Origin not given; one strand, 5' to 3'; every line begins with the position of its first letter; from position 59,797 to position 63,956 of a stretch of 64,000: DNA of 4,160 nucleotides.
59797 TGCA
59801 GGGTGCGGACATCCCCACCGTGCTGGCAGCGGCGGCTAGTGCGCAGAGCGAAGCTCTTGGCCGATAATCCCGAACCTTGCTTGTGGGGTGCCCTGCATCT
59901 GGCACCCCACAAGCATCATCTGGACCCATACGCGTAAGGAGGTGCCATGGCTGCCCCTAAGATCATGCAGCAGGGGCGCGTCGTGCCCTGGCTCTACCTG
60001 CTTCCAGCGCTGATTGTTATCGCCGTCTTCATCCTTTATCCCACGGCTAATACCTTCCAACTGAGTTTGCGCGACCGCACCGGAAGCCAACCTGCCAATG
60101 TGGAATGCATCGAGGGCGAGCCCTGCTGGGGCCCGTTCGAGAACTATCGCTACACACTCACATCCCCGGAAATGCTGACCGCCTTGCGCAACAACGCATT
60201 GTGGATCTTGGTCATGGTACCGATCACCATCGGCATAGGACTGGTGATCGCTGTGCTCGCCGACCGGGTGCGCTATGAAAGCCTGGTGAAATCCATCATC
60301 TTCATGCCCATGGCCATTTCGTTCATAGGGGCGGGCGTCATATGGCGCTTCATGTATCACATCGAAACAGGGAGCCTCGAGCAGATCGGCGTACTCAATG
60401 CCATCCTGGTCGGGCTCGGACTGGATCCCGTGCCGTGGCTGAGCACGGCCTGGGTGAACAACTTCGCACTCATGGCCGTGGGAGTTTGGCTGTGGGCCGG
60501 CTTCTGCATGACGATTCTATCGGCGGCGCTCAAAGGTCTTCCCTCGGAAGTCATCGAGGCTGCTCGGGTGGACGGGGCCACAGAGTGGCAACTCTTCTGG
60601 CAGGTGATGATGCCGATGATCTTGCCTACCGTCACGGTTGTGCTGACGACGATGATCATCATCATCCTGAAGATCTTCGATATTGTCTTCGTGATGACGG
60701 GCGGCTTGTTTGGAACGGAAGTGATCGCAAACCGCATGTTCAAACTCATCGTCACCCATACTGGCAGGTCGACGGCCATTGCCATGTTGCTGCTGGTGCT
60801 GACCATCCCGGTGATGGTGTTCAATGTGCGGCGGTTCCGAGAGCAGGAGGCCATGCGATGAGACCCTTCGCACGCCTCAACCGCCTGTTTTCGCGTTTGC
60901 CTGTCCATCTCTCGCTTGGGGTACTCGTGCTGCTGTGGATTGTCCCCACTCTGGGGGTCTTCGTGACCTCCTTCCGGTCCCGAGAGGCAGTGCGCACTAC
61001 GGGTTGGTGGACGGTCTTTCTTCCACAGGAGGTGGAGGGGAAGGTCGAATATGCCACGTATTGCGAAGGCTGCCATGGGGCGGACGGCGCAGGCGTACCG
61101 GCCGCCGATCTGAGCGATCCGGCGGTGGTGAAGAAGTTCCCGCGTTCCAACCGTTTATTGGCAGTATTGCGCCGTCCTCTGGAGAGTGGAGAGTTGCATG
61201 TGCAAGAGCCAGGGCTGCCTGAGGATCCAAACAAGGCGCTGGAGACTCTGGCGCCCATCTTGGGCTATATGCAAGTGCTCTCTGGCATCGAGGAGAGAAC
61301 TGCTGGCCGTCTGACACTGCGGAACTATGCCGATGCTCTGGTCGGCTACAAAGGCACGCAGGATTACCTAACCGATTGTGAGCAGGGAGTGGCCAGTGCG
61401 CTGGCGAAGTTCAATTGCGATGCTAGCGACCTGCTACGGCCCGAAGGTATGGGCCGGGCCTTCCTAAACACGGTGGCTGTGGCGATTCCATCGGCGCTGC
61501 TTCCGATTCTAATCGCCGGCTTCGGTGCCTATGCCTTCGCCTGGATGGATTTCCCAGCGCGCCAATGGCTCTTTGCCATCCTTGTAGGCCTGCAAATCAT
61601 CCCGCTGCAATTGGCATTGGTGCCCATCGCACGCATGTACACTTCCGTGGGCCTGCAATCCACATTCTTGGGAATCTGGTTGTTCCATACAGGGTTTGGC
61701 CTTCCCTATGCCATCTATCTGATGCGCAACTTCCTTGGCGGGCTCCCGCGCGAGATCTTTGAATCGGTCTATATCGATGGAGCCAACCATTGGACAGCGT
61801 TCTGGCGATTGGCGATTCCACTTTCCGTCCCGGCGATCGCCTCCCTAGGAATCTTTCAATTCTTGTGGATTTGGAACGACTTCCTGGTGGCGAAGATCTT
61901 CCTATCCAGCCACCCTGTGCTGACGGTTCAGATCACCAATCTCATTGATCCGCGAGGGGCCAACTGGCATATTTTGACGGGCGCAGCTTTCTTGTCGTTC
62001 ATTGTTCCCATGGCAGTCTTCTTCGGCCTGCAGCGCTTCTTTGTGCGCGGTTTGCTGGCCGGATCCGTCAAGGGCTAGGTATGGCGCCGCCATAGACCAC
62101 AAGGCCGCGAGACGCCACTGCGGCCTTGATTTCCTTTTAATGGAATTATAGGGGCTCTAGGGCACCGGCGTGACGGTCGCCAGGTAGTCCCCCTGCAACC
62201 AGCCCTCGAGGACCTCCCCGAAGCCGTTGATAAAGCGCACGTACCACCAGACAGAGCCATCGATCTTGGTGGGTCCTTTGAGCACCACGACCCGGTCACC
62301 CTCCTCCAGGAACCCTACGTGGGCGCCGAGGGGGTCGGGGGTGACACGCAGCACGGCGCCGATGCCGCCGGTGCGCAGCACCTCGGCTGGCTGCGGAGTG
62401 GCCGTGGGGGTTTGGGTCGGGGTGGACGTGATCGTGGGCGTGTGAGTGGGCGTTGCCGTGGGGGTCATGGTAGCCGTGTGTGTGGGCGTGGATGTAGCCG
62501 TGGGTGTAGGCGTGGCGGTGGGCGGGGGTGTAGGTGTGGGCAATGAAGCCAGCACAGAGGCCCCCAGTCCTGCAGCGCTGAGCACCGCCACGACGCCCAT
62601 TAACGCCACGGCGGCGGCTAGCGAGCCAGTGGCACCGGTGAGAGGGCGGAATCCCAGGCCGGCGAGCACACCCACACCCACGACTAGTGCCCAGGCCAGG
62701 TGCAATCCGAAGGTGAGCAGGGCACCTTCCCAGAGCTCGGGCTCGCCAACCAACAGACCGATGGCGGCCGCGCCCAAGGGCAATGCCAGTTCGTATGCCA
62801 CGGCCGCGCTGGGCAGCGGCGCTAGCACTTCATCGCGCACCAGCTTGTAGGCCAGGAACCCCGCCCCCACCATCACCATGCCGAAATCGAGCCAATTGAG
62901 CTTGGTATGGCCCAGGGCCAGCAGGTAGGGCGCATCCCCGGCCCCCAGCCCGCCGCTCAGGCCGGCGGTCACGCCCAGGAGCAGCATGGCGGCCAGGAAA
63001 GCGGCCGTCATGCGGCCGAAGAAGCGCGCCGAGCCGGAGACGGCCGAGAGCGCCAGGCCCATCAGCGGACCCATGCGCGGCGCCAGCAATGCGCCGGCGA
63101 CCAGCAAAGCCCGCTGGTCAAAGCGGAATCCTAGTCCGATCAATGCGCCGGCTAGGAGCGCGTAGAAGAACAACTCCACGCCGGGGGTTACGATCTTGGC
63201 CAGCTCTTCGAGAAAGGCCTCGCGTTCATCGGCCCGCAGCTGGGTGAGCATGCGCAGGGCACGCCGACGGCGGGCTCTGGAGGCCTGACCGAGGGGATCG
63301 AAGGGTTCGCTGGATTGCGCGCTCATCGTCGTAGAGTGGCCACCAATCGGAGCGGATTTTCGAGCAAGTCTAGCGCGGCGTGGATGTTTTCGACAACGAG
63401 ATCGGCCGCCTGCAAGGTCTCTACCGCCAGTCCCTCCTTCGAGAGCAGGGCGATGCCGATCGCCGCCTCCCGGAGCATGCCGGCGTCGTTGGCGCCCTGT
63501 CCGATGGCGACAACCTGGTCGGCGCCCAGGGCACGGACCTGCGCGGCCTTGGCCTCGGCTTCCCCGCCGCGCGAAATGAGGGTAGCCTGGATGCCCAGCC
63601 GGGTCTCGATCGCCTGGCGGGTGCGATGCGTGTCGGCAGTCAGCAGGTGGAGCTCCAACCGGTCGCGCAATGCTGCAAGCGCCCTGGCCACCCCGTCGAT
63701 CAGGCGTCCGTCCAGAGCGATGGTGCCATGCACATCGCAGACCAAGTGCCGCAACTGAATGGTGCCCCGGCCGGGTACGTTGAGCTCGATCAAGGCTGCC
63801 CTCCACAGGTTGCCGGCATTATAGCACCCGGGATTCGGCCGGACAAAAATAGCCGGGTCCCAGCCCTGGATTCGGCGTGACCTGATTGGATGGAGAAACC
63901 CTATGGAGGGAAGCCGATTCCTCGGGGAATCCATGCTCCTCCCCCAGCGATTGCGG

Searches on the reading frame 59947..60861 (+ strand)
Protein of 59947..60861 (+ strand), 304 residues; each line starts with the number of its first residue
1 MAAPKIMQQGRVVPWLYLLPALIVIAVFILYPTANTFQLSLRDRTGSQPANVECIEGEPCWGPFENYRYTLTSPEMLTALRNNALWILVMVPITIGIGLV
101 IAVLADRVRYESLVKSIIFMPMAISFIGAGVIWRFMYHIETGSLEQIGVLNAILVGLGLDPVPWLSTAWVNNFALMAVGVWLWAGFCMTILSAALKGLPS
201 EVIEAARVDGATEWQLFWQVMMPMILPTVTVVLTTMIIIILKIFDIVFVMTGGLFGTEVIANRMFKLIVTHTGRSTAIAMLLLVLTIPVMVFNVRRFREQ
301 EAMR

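Call 4: search_protein_families(library=pfam, proteins=[window:59947-60861:+], max_evalue=0.01)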
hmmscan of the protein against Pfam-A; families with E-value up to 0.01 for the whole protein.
window:59947-60861:+ (304 aa): 1 family
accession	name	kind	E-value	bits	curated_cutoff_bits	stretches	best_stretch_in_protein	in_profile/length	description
PF00528.27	BPD_transp_1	-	1.1e-15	58.3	26.4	1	95-292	2-174/184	Binding-protein-dependent transport system inner membrane component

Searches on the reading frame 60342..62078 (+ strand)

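Call 4: search_protein_families(library=pfam, proteins=[window:60342-62078:+], max_evalue=0.01)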
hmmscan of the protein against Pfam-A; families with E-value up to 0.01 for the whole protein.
window:60342-62078:+ (578 aa): 2 families
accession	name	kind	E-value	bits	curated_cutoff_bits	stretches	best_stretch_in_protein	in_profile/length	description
PF00528.27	BPD_transp_1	-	1.8e-11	44.5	26.4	1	397-570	9-181/184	Binding-protein-dependent transport system inner membrane component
PF13442.11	Cytochrome_CBB3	-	0.0031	18.2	27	0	232-255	5-25/68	Cytochrome C oxidase, cbb3-type, subunit III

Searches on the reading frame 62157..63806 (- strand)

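Call 4: search_protein_families(library=pfam, proteins=[window:62157-63806:-], max_evalue=0.01)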
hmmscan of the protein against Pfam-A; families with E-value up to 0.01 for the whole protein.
window:62157-63806:- (549 aa): 1 family
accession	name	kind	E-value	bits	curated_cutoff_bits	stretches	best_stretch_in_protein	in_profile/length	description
PF04087.19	DUF389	-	1.9e-09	38.1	23.9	1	240-370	2-132/137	Domain of unknown function (DUF389)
